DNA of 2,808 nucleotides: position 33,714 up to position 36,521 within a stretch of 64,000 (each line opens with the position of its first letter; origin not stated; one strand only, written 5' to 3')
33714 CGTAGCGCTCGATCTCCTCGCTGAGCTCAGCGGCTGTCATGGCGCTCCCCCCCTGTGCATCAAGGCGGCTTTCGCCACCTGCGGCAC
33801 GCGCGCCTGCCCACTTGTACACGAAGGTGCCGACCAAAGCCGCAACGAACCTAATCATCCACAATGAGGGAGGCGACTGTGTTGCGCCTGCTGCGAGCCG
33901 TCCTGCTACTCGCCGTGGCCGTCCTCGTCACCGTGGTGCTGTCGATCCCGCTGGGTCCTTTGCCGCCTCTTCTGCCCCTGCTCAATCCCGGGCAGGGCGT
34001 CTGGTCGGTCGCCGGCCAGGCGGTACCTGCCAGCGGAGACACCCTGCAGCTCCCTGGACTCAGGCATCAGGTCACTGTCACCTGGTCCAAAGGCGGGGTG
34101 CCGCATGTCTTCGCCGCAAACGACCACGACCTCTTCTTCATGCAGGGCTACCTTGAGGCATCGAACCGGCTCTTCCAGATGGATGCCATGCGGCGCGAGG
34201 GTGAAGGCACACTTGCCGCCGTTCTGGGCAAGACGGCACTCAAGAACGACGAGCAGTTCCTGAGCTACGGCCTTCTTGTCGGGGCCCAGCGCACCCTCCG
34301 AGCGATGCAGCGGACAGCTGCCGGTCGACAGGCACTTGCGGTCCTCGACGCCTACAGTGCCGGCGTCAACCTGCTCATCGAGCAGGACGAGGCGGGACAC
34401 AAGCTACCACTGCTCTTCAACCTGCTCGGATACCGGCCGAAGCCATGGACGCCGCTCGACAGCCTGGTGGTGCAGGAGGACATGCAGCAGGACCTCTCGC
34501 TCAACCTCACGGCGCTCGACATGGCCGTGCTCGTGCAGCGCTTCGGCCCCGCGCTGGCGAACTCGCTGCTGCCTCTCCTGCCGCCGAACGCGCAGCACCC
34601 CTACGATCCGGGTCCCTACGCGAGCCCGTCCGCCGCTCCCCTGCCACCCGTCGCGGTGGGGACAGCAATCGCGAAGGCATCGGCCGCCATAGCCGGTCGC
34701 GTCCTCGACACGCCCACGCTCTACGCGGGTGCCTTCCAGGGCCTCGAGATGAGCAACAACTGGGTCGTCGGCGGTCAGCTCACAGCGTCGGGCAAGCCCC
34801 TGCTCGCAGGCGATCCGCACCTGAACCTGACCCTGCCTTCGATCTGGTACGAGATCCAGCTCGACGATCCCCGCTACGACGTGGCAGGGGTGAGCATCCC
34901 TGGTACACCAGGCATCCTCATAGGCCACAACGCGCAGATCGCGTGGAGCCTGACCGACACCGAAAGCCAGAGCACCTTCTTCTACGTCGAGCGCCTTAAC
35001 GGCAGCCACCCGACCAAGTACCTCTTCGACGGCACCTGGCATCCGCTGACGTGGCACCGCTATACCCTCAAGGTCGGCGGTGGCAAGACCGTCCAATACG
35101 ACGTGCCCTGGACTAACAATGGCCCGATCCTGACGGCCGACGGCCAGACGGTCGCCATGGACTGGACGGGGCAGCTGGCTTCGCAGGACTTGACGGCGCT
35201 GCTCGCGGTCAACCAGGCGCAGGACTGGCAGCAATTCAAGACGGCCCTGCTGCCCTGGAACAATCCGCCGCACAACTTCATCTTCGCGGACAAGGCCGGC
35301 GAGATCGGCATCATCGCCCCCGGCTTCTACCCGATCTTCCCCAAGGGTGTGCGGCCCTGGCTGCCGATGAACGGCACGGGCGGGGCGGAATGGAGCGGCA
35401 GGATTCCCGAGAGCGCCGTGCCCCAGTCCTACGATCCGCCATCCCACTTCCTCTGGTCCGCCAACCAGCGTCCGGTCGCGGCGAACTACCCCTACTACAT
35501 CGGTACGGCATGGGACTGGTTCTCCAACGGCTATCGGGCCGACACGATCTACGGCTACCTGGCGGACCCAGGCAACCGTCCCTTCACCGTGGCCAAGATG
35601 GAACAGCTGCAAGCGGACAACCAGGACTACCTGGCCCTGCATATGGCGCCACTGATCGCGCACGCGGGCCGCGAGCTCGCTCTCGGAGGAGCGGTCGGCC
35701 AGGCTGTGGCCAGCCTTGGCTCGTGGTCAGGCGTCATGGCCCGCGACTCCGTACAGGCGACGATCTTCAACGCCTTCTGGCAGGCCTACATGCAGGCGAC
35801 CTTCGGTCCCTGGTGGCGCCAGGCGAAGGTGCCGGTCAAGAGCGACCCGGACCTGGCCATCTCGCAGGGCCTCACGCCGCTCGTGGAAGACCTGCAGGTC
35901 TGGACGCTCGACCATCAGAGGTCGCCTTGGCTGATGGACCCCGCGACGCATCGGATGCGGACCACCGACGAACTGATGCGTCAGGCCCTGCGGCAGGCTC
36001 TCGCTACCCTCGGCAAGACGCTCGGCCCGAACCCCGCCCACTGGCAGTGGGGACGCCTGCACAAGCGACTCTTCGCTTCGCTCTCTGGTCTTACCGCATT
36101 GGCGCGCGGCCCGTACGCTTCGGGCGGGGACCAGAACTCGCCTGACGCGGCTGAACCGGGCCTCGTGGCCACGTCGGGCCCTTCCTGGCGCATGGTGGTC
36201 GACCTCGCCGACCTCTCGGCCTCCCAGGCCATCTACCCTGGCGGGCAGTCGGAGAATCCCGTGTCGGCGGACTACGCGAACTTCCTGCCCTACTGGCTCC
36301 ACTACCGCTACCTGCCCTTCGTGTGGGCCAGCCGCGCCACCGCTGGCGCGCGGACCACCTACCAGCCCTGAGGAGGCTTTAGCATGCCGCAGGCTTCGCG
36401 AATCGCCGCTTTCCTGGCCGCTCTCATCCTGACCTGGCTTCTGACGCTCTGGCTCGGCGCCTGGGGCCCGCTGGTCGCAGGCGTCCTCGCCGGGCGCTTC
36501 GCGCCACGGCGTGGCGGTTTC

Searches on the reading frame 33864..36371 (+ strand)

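Call 64: search_protein_families(library=pfam, proteins=[window:33864-36371:+], max_evalue=0.0001)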
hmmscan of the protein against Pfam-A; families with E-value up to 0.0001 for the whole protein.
window:33864-36371:+ (835 aa): 1 family
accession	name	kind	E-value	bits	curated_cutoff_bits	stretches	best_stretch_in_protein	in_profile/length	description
PF01804.23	Penicil_amidase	-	2e-192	642.2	21.3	1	69-824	1-671/675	Penicillin amidase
